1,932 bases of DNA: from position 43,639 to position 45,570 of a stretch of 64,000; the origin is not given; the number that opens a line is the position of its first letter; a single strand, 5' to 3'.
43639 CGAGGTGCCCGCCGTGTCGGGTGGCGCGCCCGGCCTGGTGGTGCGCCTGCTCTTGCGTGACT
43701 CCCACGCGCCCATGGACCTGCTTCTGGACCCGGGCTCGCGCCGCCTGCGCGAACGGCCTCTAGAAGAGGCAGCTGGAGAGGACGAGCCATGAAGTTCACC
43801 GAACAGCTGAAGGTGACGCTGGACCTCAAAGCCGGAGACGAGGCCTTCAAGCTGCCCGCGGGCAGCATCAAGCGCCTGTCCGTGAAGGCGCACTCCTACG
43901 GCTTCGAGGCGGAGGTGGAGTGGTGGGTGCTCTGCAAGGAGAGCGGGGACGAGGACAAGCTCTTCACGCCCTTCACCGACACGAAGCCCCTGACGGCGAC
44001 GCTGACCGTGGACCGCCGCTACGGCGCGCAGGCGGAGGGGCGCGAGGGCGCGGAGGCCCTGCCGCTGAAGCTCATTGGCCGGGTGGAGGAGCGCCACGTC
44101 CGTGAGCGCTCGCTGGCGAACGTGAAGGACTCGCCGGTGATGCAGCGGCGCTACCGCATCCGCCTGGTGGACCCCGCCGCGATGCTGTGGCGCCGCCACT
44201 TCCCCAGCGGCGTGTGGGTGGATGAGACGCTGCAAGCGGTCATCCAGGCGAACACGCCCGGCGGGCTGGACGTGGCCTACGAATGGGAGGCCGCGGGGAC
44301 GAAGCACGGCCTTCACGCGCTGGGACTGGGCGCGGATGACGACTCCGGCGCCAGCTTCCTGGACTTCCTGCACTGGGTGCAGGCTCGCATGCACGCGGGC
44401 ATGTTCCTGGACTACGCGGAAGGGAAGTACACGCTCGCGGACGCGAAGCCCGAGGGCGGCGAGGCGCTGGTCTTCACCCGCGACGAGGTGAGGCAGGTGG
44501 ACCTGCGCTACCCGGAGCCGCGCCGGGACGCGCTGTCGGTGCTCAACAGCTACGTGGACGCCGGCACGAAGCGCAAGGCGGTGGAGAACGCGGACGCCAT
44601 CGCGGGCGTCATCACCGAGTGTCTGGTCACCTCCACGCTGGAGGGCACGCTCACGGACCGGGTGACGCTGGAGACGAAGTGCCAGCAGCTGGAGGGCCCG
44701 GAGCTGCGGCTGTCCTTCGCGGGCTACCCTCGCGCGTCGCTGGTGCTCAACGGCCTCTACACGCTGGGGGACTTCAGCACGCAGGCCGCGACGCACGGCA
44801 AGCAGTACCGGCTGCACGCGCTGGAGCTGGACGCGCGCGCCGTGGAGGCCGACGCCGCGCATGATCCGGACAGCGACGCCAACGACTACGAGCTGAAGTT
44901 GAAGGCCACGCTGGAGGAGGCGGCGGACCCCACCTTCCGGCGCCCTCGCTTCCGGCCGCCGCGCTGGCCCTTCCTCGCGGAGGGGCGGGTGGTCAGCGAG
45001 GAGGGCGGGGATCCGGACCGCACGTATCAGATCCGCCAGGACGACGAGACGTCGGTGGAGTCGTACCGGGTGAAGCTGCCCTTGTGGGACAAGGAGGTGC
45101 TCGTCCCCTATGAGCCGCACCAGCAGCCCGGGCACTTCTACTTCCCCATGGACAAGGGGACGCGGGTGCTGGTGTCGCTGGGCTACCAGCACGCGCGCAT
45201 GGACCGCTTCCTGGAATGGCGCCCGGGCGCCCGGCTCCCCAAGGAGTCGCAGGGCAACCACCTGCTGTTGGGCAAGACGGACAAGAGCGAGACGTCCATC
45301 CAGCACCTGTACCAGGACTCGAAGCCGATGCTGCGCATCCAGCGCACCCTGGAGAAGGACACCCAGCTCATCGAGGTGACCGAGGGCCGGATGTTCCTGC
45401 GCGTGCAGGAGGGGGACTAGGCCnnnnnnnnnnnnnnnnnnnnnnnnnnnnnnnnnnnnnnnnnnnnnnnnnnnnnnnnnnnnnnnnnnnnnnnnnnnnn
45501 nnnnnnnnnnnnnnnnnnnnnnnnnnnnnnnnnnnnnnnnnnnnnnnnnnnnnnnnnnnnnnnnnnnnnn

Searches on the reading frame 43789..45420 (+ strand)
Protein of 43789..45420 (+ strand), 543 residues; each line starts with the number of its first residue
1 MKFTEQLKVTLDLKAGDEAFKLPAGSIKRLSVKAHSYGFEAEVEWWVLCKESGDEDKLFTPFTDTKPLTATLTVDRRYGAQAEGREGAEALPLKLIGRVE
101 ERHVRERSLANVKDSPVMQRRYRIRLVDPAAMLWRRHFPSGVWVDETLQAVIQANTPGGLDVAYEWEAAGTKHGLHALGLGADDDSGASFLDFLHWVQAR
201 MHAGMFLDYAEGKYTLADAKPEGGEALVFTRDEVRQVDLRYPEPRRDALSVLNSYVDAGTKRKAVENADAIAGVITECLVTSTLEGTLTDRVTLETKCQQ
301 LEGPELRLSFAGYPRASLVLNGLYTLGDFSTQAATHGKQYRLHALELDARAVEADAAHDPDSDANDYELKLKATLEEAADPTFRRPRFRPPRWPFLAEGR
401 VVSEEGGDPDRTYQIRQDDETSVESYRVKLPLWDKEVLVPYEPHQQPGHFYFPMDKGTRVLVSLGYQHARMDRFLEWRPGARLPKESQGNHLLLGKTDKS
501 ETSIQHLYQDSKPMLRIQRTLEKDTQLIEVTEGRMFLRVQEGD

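Call 8: search_protein_families(library=pfam, proteins=[window:43789-45420:+], max_evalue=0.01)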
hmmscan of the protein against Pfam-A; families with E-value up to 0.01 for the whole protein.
window:43789-45420:+ (543 aa): 0 families

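Call 10: search_solved_structures(query=window:43789-45420:+, max_evalue=10, show_alignments=3)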
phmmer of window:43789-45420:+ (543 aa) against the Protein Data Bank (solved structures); distinct sequences matched with E-value up to 10: 0.

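Call 12: find_homologous_proteins(query=window:43789-45420:+, max_evalue=0.001)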
Query window:43789-45420:+ (543 aa): 41 proteins with E <= 0.001 among 8000 candidates.
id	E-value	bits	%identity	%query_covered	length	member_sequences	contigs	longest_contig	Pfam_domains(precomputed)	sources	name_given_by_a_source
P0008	0.0e+0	1197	96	100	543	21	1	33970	-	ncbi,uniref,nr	ncbi:hypothetical protein D7Y21_22295 [Corallococcus sp. AB045]|uniref:hypothetical protein n=1 Tax=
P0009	0.0e+0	1129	91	100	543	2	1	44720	-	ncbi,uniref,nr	ncbi:hypothetical protein [Corallococcus aberystwythensis]|uniref:Uncharacterized protein n=1 Tax=Co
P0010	0.0e+0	1113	90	100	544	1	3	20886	-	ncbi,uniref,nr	ncbi:hypothetical protein D7Y13_23430 [Corallococcus praedator]|uniref:Uncharacterized protein n=1 T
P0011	0.0e+0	1085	87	100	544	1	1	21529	-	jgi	jgi:hypothetical protein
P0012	0.0e+0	1064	86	100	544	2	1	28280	-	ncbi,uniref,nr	ncbi:hypothetical protein [Corallococcus carmarthensis]|uniref:hypothetical protein n=1 Tax=Coralloc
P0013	9.5e-292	987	80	100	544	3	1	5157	-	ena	-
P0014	1.7e-290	983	81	100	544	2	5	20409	-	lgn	-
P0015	1.5e-280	950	77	100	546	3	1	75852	-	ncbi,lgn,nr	ncbi:MAG: hypothetical protein EOO71_01470 [Myxococcaceae bacterium]|nr:MAG: hypothetical protein EO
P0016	4.8e-240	816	67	100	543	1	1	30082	-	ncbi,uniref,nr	ncbi:hypothetical protein D7V97_12985 [Corallococcus sp. CA053C]|uniref:hypothetical protein n=1 Tax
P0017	4.5e-200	684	58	100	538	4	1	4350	-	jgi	-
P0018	4.8e-200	684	58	100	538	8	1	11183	-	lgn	-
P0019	2.0e-199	682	58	100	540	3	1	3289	-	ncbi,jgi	jgi:hypothetical protein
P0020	5.2e-197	674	57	100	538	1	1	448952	-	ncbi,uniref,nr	ncbi:hypothetical protein [Vitiosangium sp. GDMCC 1.1324]|uniref:hypothetical protein n=1 Tax=Vitios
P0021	9.8e-197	673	58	100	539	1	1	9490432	-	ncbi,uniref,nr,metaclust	ncbi:hypothetical protein A176_002406 [Myxococcus hansupus]|uniref:VgrG protein n=1 Tax=Pseudomyxoco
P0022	7.0e-196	670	57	100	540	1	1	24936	-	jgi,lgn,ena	-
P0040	6.5e-91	324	33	99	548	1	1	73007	-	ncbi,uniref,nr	ncbi:hypothetical protein [Hyalangium rubrum]|uniref:Uncharacterized protein n=1 Tax=Hyalangium rubr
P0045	2.8e-82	295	33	100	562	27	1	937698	-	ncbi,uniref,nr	ncbi:hypothetical protein D7X30_13010 [Corallococcus sp. AB011P]|uniref:hypothetical protein n=1 Tax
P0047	2.1e-76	276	33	99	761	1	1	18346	-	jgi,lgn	-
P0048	1.0e-60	224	28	99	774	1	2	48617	-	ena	-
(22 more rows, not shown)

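Call 27: search_solved_structures(query=A2, max_evalue=10, show_alignments=3)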
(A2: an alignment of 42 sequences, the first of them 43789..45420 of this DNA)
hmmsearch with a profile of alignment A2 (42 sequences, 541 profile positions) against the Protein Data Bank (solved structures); distinct sequences matched with E-value up to 10: 1.
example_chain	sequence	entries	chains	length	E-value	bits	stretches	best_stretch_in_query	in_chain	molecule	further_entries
6u9e_A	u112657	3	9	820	0.00053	21.7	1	111-217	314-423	PdpA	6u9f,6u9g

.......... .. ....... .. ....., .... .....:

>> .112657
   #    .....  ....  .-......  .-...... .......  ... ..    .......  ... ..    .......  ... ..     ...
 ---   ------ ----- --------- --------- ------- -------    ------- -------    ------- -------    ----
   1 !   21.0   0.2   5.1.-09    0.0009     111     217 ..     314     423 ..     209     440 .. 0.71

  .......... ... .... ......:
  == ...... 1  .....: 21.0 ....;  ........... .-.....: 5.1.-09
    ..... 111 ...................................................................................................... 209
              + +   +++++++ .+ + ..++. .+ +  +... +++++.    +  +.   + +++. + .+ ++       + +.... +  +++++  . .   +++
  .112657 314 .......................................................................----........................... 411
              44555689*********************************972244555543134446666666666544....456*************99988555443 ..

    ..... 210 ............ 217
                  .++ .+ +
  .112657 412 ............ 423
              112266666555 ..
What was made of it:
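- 43789..45420 (+): Hub subunit of the spike: gp27-like plus OB-like base, PdpA-like, 543 aa, lacking the needle. The family profile's only PDB hit is Francisella PdpA 6u9e_A, E 5e-4 (call 27).
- On PdpA (Francisella T6SSii hub): PdpA 6u9e_A is the only PDB hit of the hub profile (E 5e-4, profile positions 111-217 to chain residues 314-423; call 27). PdpA has about 200 extra residues before the matched segment (call 27).
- The only PDB profile hit is PdpA (call 27). The PdpA sequence match covers only about 107 residues at E 5e-4 (call 27).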

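Call 38: find_encoding_contigs(protein=P0048, flank=10000, max_places=2)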
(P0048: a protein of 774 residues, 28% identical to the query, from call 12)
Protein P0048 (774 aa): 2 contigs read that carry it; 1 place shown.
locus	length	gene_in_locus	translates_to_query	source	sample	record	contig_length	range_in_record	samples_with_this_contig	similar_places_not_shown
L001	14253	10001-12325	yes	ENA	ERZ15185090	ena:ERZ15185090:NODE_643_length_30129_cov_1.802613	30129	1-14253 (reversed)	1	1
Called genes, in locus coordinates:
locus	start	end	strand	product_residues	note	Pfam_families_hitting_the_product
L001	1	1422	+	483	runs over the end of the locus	-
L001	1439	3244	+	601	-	PF00501:AMP-binding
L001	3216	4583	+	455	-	-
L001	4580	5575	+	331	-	PF06996:T6SS_TssG (weak)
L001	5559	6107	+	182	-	PF05591:T6SS_VipA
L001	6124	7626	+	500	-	PF05943:VipB, PF18945:VipB_2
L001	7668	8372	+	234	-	-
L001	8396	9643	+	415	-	PF05936:T6SS_VasE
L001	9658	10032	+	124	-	PF04965:GPW_gp25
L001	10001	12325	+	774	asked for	-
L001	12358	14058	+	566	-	PF01833:TIG (weak), PF01839:FG-GAP (faint), PF13517:FG-GAP_3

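Call 39: find_encoding_contigs(protein=P0047, flank=10000, max_places=2)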
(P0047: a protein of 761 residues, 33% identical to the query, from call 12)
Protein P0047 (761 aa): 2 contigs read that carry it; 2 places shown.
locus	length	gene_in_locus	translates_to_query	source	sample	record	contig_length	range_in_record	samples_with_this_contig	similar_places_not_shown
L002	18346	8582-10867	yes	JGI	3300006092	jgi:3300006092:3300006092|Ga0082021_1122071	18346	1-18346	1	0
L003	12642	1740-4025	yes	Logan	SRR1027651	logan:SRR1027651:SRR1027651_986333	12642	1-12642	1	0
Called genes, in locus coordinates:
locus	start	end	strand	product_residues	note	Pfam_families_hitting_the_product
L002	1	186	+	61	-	?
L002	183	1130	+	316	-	-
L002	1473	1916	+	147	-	-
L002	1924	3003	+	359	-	-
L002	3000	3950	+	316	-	-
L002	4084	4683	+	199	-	PF05591:T6SS_VipA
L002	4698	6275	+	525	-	PF05943:VipB, PF18945:VipB_2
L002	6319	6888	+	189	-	-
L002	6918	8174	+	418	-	PF05936:T6SS_VasE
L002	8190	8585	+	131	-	PF04965:GPW_gp25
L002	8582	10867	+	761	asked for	-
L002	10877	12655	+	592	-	PF05947:T6SS_TssF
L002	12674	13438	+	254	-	PF09850:DotU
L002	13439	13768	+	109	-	-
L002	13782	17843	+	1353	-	PF06744:IcmF_C (faint)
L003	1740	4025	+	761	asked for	-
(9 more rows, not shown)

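Call 40: find_encoding_contigs(protein=P0045, flank=10000, max_places=1)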
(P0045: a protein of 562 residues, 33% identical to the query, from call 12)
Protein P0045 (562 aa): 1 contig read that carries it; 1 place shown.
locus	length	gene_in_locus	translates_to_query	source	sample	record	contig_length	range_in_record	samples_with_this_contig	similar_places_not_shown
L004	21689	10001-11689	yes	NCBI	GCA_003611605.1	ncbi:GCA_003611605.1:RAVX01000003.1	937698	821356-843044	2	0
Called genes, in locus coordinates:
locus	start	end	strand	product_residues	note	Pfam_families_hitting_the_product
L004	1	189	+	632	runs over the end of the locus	PF14559:TPR_19 (faint), PF00027:cNMP_binding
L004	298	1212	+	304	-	-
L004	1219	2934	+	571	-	PF00501:AMP-binding (weak)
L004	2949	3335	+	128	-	PF14107:DUF4280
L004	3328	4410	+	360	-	-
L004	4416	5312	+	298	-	-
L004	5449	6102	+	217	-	PF05591:T6SS_VipA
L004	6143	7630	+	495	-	PF05943:VipB, PF18945:VipB_2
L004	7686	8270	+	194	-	-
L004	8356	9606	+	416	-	PF05936:T6SS_VasE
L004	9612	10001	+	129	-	PF04965:GPW_gp25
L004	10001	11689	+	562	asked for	-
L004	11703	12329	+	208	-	-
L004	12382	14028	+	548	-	PF05947:T6SS_TssF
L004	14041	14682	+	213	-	PF09850:DotU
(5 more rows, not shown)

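Call 41: find_encoding_contigs(protein=P0021, flank=10000, max_places=1)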
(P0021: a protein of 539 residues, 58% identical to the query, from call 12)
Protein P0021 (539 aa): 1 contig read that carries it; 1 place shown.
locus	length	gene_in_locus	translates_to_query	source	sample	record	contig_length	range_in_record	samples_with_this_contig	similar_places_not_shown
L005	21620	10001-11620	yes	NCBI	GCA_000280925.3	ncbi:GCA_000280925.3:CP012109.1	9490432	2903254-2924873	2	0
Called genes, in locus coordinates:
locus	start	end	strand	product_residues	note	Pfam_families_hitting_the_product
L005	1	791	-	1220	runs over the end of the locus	PF21070:IcmF_helical (weak)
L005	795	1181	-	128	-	-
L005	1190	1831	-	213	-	PF09850:DotU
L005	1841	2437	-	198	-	PF10106:DUF2345 (faint)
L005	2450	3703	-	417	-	PF05936:T6SS_VasE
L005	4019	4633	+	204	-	PF05591:T6SS_VipA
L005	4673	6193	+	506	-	PF05943:VipB, PF18945:VipB_2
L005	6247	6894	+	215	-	-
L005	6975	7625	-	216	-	-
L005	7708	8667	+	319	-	-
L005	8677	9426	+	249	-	PF06996:T6SS_TssG (weak)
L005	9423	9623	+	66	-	-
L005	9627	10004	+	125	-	PF04965:GPW_gp25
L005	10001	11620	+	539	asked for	-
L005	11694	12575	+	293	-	PF05947:T6SS_TssF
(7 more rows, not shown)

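Call 42: find_encoding_contigs(protein=P0040, flank=10000, max_places=1)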
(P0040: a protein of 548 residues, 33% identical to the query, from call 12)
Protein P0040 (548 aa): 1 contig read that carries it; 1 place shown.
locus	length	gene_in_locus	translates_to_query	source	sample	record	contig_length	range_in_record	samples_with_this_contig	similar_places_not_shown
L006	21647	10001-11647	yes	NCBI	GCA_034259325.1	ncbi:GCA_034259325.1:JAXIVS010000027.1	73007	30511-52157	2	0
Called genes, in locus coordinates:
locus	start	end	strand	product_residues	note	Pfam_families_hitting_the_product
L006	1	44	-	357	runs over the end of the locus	PF00437:T2SSE, PF13191:AAA_16 (faint)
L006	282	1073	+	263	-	PF01255:Prenyltransf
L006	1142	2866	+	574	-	PF00501:AMP-binding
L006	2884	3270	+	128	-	PF14107:DUF4280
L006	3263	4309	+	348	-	-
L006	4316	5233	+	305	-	-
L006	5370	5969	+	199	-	PF05591:T6SS_VipA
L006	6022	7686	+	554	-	PF05943:VipB, PF18945:VipB_2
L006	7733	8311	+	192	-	-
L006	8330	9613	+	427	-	PF05936:T6SS_VasE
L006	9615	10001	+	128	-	PF04965:GPW_gp25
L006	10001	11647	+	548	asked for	-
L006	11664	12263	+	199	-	-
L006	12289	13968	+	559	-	PF05947:T6SS_TssF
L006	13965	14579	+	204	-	PF09850:DotU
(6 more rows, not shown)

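Call 46: predict_structure(alignment_id=A2)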
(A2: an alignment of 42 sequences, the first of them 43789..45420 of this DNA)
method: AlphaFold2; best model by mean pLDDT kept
length: 543 residues; sequences in the alignment: 42
mean_pLDDT: 85.8   pTM: 0.81
mean pLDDT of the five models: 85.8, 84.6, 83.7, 83.5, 83.0
residues with pLDDT >= 90: 286; 70-90: 192; 50-70: 52; < 50: 13
segments of 3 or more residues with pLDDT < 50: 479-488
pLDDT, mean of each block of 10 residues (from residue 1): 91 93 92 96 91 74 92 88 74 94 91 81 95 91 96 91 93 91 75 95 92 93 87 93 92 85 91 91 86 91 94 91 91 92 96 86 93 95 91 91 75 74 85 92 60 75 91 66 47 67 74 75 82 76 64
secondary structure, 60 per line:
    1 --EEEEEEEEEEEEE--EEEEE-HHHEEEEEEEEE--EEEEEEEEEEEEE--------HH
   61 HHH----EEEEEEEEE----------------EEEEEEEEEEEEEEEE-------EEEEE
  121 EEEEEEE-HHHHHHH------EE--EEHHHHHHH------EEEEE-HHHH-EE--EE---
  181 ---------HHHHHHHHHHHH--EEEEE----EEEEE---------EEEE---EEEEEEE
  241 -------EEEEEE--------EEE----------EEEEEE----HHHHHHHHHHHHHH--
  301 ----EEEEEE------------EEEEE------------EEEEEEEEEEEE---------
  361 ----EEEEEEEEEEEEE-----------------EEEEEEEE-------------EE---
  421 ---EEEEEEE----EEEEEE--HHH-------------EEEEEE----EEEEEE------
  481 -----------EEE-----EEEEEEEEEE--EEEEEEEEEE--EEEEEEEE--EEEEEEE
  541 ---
elements in order: E3-15 E18-22 E27-35 E38-50 H59-63 E68-76 E93-108 E116-127 H129-135 H148-154 E161-165 H167-170 H190-201 E204-208 E213-217 E227-230 E234-240 E248-253 E262-264 E275-280 H285-298 E305-310 E323-327 E340-351 E365-377 E395-402 E424-430 E435-440 E459-464 E469-474 E492-494 E500-509 E512-521 E524-531 E534-540
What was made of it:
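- On PdpA (Francisella T6SSii hub): The hub is 543 aa. The model starts with beta strands at residue 3 and has only short helices (call 46).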

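Call 49: fold_search(model_id=the predicted structure, library=pdb)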
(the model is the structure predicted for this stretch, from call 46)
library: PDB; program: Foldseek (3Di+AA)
matches with E <= 10: 745; with E <= 0.001: 32
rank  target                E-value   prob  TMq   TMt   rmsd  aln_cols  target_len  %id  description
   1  6u9f_A                2.7e-26  1.00  0.62  0.49  10.1       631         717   11  Structure of Francisella PdpA-VgrG Complex, Lidded (released 2019-10-23)
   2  6u9e_A                3.5e-26  1.00  0.63  0.59   9.9       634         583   12  Structure of PdpA-VgrG Complex, Lidless (released 2019-10-23)
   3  6u9g_A                4.1e-26  1.00  0.63  0.54  10.0       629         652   12  Structure of Francisella PdpA-VgrG Complex, half-lidded (released 2019-10-23)
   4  9qgm_8A               3.4e-20  1.00  0.54  0.56  10.4       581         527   12  Cryo-EM structure of the PlPVC1 central spike, 3-fold symmetrized (C3), in extended state (released 2025-10-29)
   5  7b5h_AJ               1.6e-19  1.00  0.43  0.41  15.4       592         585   11  Cryo-EM structure of the contractile injection system base plate from Anabaena PCC7120 (released 2022-02-23)
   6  8gra_G                4.8e-19  1.00  0.56  0.51  10.1       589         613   10  Structure of Type VI secretion system cargo delivery vehicle Hcp-VgrG-PAAR (released 2023-07-12)
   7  6rbk_C                1.2e-18  1.00  0.53  0.56  10.4       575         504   13  Cryo-EM structure of the anti-feeding prophage (AFP) baseplate in extended state, 3-fold symmetrised (released 2019-04-24)
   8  4mtk_A                7.1e-18  1.00  0.56  0.50   9.8       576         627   11  Crystal structure of PA0091 VgrG1, the central spike of the Type VI Secretion System (released 2014-10-01)
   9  4uhv_B                8.2e-18  1.00  0.55  0.48   9.5       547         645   10  The structure of VgrG1, the needle tip of the bacterial Type VI Secretion System (released 2016-01-27)
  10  9mlp_A                2.4e-17  1.00  0.54  0.47  13.1       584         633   12  Crystal structure of VgrS from Salmonella Typhimurium (released 2026-01-28)
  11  9mlp_B                2.7e-17  1.00  0.55  0.48  10.5       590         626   12  Crystal structure of VgrS from Salmonella Typhimurium (released 2026-01-28)
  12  9mlp_C                6.5e-17  1.00  0.54  0.47  13.3       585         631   12  Crystal structure of VgrS from Salmonella Typhimurium (released 2026-01-28)
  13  7q5p_A                1.2e-16  1.00  0.56  0.49  10.0       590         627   13  Structure of VgrG1 from Pseudomonas protegens. (released 2021-12-15)
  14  9jg9_G                2.3e-16  1.00  0.54  0.51  10.4       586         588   10  Structure of the BtpeA effector and BtaeB effector bound to the VgrG spike from the Type VI secretion system (released 2025-09-10)
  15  9jg9_E                5.2e-16  1.00  0.54  0.50  10.3       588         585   10  Structure of the BtpeA effector and BtaeB effector bound to the VgrG spike from the Type VI secretion system (released 2025-09-10)
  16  3cdd_C                5.8e-14  1.00  0.40  0.60   7.1       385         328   13  Crystal structure of prophage MuSo2, 43 kDa tail protein from Shewanella oneidensis (released 2008-03-11)
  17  3cdd_B                3.5e-13  1.00  0.40  0.62   7.1       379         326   13  Crystal structure of prophage MuSo2, 43 kDa tail protein from Shewanella oneidensis (released 2008-03-11)
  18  3d37_A                6.9e-13  1.00  0.42  0.64   6.2       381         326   12  The crystal structure of the tail protein from Neisseria meningitidis MC58 (released 2008-07-08)
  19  3cdd_D                1.2e-12  1.00  0.39  0.59   7.2       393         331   13  Crystal structure of prophage MuSo2, 43 kDa tail protein from Shewanella oneidensis (released 2008-03-11)
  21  3d37_B                5.5e-12  1.00  0.39  0.62   6.9       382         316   10  The crystal structure of the tail protein from Neisseria meningitidis MC58 (released 2008-07-08)
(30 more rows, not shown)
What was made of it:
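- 43789..45420 (+): The AF2 model's best Foldseek hits are PdpA 6u9f/e/g (E about 3e-26, TM 0.62-0.63), ahead of VgrGs at E 1e-16 to 1e-20 (calls 46, 49).
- On Canonical VgrG/TssI: The AF2 model (pLDDT 85.8) matches VgrG1 4mtk at E 7e-18, 8gra at E 5e-19, and Afp8 and Pvc8-type spikes at E 1e-18 to 3e-20, over about 550-590 alignment columns (calls 46, 49).
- On PdpA (Francisella T6SSii hub): It gives the top three Foldseek hits, E 2.7e-26 to 4.1e-26, TM 0.62-0.63 (call 49).
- Closest known: Canonical T6SSi/iii VgrG. Same: The hub model matches VgrG chains at E 1e-16 to 1e-20 (call 49).
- Closest known: Phage two-piece spikes: T4 gp27 + gp5. Same: The hub model matches Mu-type gp44-like hubs (3cdd, 3d37) at E 1e-12 to 1e-14 (call 49).
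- Checked: It is clear at fold level: the model (pLDDT 85.8, pTM 0.81) aligns over about 550-630 alignment columns (gaps included) with PdpA and whole VgrG chains (calls 46, 49).
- Foldseek gives PdpA E 2.7e-26 and TM 0.62, above every VgrG (call 49).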

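Call 64: search_protein_representatives(alignment_id=A2)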
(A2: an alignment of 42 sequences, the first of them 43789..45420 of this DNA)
Query: 42 sequences, 541 profile positions. Proteins with E-value up to 0.001 (for the whole library): 460; up to 1e-10: 391; up to 1e-30: 289. The best 150 are listed.
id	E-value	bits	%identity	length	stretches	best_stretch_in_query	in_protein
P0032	9.1e-259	875.8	-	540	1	2-541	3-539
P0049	2.7e-210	715.8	-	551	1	2-541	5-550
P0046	4.5e-200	682.1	-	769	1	3-541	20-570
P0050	7.0e-196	668.3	-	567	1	4-540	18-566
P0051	5.8e-195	665.3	-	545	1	2-540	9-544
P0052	1.0e-194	664.4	-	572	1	4-541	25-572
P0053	4.0e-191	652.6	-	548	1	2-541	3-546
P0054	1.4e-190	650.8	-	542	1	3-541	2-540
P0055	1.7e-190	650.5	-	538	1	3-540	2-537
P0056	2.5e-187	640.1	-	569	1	4-540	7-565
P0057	1.5e-186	637.5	-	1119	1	3-541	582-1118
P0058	7.1e-185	631.9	-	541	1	3-540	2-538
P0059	2.3e-183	627.0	-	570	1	4-540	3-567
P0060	2.8e-183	626.7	-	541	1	1-541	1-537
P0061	2.3e-182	623.6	-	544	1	3-541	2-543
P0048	1.6e-180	617.6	-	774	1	4-540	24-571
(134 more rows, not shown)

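Call 68: find_related_loci(query=A2, collection=genome_contigs, flank=10000)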
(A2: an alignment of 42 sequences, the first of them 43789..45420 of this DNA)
Query A2 (543 aa) in genome_contigs; peptide patterns used: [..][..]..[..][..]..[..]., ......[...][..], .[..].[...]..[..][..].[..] (x = any residue, [..] = any of these).
170 stretches matched a pattern; 105 encode a relative of the query (tblastn E <= 1e-3); the best 80 are kept; 80 distinct loci.
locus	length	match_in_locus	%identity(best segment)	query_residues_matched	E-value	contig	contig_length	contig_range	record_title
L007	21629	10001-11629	94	1-543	0e+0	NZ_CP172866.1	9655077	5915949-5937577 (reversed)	Corallococcus coralloides strain KYC2213 chromosome, complete genome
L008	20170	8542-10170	91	1-543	0e+0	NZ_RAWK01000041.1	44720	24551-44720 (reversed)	Corallococcus aberystwythensis strain AB050A NODE_41_44720_cov_18.2101_ID_11523, whole genome shotgun sequence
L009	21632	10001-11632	87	1-543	0e+0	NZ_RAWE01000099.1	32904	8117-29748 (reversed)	Corallococcus carmarthensis strain CA043D NODE_99_32904_cov_25.1255_ID_10777, whole genome shotgun sequence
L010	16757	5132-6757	78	1-541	0e+0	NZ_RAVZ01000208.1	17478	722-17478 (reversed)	Corallococcus terminator strain CA054A NODE_208_17478_cov_25.3249, whole genome shotgun sequence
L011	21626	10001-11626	77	1-541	0e+0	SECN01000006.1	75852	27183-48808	MAG: Myxococcaceae bacterium isolate PMG_225 scaffold_864, whole genome shotgun sequence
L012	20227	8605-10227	67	1-541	0e+0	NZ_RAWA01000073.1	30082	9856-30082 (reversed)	Corallococcus sp. CA053C NODE_73_30082_cov_19.7444, whole genome shotgun sequence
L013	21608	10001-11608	57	1-541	0e+0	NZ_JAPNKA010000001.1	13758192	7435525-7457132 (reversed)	Archangium lansingense strain MIWBW ctg.000000F, whole genome shotgun sequence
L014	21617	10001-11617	55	1-543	0e+0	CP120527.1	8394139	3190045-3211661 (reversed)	Myxococcaceae bacterium GXIMD 01537 chromosome, complete genome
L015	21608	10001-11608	57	1-541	0e+0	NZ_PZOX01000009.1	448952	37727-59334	Vitiosangium sp. GDMCC 1.1324 contig9, whole genome shotgun sequence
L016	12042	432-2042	41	3-542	1e-132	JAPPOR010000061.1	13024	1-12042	MAG: Myxococcales bacterium isolate SB9154_S3_bin_3 NODE_620_length_13024_cov_18.818, whole genome shotgun sequence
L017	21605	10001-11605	40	3-541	6e-126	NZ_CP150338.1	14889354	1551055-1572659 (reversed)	Sorangium sp. So ce388 chromosome, complete genome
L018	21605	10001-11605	41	3-541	6e-125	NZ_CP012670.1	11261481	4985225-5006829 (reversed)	Sorangium cellulosum strain So ceGT47 chromosome, complete genome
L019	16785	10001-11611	38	1-542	2e-122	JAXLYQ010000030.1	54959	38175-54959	MAG: Polyangiaceae bacterium isolate STL-MYX17 C3.22.fa-30, whole genome shotgun sequence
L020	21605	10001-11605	40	3-541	2e-128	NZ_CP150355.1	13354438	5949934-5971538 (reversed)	Sorangium sp. So ce1000 chromosome, complete genome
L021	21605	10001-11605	39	3-541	1e-119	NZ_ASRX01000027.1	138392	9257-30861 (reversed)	Chondromyces apiculatus DSM 436 contig27, whole genome shotgun sequence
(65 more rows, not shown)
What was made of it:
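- On T6SSii (Francisella pathogenicity island type) system: The hosts are Myxococcota and Desulfobacterota (call 68).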

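Call 86: search_protein_families(library=pfam, alignment_id=A2, max_evalue=0.1)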
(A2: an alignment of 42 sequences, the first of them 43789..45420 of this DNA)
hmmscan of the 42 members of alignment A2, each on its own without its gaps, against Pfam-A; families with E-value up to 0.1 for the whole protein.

A. member 1, window:43789-45420:+ (543 aa): 0 families

B. families by the number of members that match (of 42 scanned): 2 families
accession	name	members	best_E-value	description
PF17883.6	MBG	1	0.047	MBG domain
PF01380.27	SIS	1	0.07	SIS domain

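Call 87: search_protein_families(library=ncbifam, proteins=[window:43789-45420:+], max_evalue=0.01)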
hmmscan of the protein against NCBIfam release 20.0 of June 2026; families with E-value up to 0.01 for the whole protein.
window:43789-45420:+ (543 aa): 0 families
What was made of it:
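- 43789..45420 (+): No Pfam or NCBIfam hit (calls 8, 86, 87).
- On Canonical VgrG/TssI (Pfam Phage_GPD + Phage_base_V + T6SS_Vgr; NCBIfam VgrG models): No NCBIfam hit (calls 8, 86, 87).
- Checked: Its gp27-like and OB-like nature cannot be seen by sequence: no Pfam or NCBIfam hit for it, and none for any of 42 family members (calls 8, 86, 87).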
